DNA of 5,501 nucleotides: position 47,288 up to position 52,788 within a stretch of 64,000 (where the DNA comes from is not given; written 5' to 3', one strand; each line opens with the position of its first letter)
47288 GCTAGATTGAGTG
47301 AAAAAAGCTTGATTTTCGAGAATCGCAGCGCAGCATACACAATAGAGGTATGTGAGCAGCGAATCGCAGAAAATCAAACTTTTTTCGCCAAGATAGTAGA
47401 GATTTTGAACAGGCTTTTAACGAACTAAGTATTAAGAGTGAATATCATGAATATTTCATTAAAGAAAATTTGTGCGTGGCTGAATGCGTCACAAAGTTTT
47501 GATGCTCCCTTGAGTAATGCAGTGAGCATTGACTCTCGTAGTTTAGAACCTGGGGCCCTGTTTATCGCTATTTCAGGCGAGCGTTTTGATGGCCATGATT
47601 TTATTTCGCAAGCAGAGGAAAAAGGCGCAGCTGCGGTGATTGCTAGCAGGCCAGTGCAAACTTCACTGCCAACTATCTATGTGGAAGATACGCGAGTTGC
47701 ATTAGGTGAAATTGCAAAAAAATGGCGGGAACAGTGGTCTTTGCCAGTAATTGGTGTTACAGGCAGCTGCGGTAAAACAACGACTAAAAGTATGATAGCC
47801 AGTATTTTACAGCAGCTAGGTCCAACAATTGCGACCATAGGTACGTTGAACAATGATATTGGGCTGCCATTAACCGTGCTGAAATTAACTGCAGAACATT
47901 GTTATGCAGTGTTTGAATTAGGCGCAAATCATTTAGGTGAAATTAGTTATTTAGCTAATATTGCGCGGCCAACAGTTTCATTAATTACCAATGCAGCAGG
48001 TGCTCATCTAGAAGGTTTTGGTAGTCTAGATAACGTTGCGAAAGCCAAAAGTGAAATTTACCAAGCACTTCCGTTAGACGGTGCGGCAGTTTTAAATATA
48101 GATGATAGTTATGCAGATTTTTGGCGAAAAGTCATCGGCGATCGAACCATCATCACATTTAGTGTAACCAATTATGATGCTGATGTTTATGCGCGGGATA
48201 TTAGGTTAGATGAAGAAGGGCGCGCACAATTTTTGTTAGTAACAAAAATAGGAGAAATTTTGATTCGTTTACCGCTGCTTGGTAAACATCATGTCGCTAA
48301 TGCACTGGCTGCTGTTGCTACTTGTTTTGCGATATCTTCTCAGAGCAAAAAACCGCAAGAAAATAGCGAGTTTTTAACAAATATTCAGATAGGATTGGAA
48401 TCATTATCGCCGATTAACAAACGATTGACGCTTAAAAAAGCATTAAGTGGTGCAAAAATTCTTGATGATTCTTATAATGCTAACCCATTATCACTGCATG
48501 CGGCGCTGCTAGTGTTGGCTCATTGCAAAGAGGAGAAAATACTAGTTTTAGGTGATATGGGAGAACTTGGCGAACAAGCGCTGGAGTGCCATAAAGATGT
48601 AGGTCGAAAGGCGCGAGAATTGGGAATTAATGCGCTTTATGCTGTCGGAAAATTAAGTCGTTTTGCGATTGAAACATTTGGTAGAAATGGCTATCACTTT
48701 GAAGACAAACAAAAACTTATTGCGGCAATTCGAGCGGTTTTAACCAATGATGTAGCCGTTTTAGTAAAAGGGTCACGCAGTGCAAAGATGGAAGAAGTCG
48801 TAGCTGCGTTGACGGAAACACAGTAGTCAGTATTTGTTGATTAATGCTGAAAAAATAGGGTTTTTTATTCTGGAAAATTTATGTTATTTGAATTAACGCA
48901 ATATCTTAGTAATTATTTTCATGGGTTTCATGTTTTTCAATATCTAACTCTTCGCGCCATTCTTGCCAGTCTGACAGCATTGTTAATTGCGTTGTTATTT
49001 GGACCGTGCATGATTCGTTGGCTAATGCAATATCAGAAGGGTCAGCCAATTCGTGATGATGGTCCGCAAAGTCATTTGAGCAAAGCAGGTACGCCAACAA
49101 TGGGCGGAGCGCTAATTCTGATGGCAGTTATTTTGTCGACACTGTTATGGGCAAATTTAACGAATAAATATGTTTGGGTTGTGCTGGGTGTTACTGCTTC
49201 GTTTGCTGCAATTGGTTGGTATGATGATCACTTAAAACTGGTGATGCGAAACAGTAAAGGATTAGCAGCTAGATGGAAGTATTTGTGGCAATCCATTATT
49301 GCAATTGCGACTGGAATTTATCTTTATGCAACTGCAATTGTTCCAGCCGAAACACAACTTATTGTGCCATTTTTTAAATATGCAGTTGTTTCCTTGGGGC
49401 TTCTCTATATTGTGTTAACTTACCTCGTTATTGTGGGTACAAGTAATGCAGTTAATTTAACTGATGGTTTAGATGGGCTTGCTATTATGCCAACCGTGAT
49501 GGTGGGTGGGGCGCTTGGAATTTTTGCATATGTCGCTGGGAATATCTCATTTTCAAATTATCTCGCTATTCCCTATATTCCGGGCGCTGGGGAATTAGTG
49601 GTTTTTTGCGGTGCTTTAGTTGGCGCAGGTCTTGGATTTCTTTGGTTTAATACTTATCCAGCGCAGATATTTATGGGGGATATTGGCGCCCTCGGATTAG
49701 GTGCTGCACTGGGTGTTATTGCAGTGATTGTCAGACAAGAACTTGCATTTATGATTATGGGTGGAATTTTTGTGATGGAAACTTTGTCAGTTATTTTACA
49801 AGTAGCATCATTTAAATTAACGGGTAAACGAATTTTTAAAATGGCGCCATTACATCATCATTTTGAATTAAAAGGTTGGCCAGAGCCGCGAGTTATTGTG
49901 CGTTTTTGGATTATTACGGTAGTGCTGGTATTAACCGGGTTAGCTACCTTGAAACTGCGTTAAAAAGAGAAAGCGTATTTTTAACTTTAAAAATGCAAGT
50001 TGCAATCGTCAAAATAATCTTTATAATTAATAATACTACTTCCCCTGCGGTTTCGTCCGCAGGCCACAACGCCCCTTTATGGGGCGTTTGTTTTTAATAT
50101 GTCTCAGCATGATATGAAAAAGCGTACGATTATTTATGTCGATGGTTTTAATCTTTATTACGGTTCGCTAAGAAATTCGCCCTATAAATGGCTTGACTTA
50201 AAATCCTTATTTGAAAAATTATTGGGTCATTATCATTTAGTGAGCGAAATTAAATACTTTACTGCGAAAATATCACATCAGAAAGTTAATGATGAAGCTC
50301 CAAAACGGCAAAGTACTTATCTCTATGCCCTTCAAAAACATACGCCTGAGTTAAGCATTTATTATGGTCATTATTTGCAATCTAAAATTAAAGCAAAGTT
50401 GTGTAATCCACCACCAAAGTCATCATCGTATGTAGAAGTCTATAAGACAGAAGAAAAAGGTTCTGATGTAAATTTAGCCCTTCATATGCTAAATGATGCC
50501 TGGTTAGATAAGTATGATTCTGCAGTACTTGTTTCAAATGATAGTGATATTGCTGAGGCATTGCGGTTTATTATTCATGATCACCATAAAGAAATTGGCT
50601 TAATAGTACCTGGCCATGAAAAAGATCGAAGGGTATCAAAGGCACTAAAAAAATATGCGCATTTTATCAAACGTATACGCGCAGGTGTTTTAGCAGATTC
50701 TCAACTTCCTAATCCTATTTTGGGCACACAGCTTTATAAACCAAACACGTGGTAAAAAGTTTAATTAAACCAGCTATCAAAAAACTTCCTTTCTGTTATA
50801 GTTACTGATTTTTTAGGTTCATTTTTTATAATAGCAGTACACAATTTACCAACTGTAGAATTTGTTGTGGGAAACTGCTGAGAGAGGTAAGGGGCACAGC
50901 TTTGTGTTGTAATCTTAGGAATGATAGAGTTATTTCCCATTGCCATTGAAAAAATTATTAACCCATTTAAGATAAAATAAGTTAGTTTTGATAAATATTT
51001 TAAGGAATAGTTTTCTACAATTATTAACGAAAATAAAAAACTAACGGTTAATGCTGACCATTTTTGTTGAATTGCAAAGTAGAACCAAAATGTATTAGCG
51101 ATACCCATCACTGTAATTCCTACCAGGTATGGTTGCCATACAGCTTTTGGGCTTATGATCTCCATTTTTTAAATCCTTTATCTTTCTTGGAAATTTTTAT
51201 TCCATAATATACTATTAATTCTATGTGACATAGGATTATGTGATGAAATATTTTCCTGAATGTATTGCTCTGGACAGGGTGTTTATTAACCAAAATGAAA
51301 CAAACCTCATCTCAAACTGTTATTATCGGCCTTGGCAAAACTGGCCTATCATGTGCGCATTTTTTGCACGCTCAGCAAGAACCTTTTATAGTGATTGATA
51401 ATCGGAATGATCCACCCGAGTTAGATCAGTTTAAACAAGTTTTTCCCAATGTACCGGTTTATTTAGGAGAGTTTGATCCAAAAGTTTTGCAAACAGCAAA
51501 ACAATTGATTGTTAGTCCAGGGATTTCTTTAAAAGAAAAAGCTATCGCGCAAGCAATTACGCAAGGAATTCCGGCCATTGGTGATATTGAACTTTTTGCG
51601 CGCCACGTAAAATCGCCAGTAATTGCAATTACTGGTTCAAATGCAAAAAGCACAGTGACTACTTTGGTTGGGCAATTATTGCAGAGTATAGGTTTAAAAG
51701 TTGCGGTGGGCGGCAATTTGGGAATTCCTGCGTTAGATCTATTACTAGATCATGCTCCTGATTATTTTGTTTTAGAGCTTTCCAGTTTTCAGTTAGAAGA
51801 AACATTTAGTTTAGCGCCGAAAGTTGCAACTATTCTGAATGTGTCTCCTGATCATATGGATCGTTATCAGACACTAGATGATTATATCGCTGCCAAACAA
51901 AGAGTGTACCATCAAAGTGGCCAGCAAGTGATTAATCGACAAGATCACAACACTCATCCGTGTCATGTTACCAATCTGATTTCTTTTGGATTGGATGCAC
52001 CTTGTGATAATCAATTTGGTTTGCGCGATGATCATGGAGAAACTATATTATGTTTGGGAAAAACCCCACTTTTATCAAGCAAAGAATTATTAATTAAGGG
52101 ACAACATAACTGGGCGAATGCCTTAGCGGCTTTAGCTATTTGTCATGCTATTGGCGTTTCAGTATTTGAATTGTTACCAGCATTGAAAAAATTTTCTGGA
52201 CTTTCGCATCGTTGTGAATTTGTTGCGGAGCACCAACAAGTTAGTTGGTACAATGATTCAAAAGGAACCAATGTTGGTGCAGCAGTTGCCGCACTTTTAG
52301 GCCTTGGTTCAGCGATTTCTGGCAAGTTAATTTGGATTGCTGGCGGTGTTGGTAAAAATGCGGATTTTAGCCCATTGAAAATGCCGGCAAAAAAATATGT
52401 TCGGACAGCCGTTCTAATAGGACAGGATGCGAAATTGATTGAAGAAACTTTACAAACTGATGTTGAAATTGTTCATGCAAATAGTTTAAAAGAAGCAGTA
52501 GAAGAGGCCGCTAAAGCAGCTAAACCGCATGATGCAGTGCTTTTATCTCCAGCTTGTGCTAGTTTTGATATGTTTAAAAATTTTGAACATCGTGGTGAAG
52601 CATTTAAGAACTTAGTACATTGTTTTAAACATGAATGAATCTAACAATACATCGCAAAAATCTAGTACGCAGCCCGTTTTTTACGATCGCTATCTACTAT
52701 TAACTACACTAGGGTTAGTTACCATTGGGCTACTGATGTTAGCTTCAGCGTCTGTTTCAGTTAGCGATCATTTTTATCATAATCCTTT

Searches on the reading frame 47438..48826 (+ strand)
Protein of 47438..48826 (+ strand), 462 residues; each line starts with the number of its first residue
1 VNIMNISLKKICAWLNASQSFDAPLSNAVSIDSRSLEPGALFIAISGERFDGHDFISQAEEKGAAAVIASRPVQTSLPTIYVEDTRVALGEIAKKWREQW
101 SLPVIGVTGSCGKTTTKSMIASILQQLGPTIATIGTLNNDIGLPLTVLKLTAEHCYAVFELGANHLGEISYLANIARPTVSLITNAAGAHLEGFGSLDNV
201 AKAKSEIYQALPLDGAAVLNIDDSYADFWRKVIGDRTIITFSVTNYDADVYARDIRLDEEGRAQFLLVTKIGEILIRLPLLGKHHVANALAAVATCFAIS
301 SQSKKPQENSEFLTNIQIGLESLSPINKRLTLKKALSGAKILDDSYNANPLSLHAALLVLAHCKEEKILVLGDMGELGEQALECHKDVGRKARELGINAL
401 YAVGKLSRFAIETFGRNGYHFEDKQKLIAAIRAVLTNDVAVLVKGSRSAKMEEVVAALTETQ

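Call 43: search_protein_families(library=pfam, proteins=[window:47438-48826:+], max_evalue=0.001)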
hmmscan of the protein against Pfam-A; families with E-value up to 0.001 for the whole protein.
window:47438-48826:+ (462 aa): 3 families
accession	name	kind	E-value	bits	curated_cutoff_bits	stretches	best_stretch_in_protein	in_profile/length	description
PF08245.18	Mur_ligase_M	-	3.8e-50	171.1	24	1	107-295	1-199/200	Mur ligase middle domain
PF02875.26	Mur_ligase_C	-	3.9e-16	60.5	28.4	1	329-447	2-127/127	Mur ligase, glutamate ligase domain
PF01225.30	Mur_ligase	-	5.8e-14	52.7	21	1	28-95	4-93/95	Mur ligase family, catalytic domain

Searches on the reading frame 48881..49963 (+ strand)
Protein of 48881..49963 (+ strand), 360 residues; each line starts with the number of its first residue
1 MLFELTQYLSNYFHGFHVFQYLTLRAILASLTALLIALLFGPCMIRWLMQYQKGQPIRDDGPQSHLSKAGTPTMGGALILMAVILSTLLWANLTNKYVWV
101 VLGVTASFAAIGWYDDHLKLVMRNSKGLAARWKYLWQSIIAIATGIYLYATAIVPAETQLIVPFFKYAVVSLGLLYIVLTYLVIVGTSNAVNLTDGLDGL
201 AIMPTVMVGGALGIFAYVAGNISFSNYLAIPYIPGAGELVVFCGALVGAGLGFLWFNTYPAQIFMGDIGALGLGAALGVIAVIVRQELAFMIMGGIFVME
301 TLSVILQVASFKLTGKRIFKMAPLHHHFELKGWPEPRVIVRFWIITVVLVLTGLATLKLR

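Call 35: find_encoding_contigs(protein=window:48881-49963:+, flank=10000, max_places=10)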
Protein window:48881-49963:+ (360 aa): 2 contigs read that carry it; 2 places shown.
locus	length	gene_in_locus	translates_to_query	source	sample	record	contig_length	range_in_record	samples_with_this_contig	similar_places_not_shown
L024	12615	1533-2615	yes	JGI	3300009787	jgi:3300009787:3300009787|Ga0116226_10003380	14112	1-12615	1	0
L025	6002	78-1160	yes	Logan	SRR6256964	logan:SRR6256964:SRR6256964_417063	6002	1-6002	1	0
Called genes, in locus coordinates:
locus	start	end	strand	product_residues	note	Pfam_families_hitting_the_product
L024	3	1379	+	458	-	?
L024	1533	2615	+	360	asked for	PF00953:Glycos_transf_4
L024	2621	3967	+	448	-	PF02254:TrkA_N (faint), PF21799:MurD-like_N, PF08245:Mur_ligase_M, PF02875:Mur_ligase_C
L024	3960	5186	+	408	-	PF01098:FTSW_RODA_SPOVE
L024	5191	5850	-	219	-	PF00455:DeoRC (weak), PF06026:Rib_5-P_isom_A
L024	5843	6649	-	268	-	PF04333:MlaA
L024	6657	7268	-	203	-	PF04608:PgpA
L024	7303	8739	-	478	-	PF06293:Kdo (weak), PF01163:RIO1 (weak), PF06293:Kdo, PF00069:Pkinase (weak)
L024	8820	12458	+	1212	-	-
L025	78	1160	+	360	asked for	PF00953:Glycos_transf_4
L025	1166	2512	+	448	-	PF02254:TrkA_N (faint), PF21799:MurD-like_N, PF08245:Mur_ligase_M, PF02875:Mur_ligase_C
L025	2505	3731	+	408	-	PF01098:FTSW_RODA_SPOVE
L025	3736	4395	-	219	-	PF00455:DeoRC (weak), PF06026:Rib_5-P_isom_A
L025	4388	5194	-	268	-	PF04333:MlaA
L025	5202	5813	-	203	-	PF04608:PgpA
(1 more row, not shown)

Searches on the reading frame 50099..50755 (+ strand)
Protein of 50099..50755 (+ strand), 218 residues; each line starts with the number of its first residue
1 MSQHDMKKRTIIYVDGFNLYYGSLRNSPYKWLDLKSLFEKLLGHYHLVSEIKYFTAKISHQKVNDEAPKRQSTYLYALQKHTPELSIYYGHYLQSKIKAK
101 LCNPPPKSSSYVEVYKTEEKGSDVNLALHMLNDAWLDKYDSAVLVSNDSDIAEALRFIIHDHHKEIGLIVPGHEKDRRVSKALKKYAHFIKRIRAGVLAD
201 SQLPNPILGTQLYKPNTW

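Call 43: search_protein_families(library=pfam, proteins=[window:50099-50755:+], max_evalue=0.001)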
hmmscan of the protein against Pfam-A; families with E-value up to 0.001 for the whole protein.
window:50099-50755:+ (218 aa): 1 family
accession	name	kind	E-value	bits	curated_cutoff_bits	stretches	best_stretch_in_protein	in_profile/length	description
PF01936.24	NYN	-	1.1e-09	39.3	24.2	1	9-190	1-142/145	NYN domain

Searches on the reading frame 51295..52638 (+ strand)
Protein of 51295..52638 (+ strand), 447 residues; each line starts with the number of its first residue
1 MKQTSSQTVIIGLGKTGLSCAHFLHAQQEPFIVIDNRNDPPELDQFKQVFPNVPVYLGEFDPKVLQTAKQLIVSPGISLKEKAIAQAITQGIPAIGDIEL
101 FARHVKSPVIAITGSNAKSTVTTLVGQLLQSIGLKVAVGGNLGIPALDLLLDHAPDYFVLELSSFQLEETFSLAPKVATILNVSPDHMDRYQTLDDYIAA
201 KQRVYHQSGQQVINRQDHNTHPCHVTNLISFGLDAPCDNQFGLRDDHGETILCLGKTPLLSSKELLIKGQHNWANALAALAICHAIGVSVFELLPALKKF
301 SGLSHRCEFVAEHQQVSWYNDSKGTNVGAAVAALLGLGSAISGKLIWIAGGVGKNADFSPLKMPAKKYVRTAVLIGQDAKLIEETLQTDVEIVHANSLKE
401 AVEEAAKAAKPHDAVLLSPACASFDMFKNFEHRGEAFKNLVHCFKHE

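Call 43: search_protein_families(library=pfam, proteins=[window:51295-52638:+], max_evalue=0.001)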
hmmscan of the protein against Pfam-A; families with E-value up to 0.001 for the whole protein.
window:51295-52638:+ (447 aa): 4 families
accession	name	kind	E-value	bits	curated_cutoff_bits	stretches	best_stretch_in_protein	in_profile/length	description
PF21799.2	MurD-like_N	-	6.6e-28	97.3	27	1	7-96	2-88/88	Mur ligase MurD-like, N-terminal domain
PF08245.18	Mur_ligase_M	-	2.3e-24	86.9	24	1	112-282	1-199/200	Mur ligase middle domain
PF02875.26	Mur_ligase_C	-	1.1e-14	55.8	28.4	1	305-421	1-127/127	Mur ligase, glutamate ligase domain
PF02254.24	TrkA_N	-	3.6e-05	24.5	23.8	0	9-58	2-47/116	TrkA-N domain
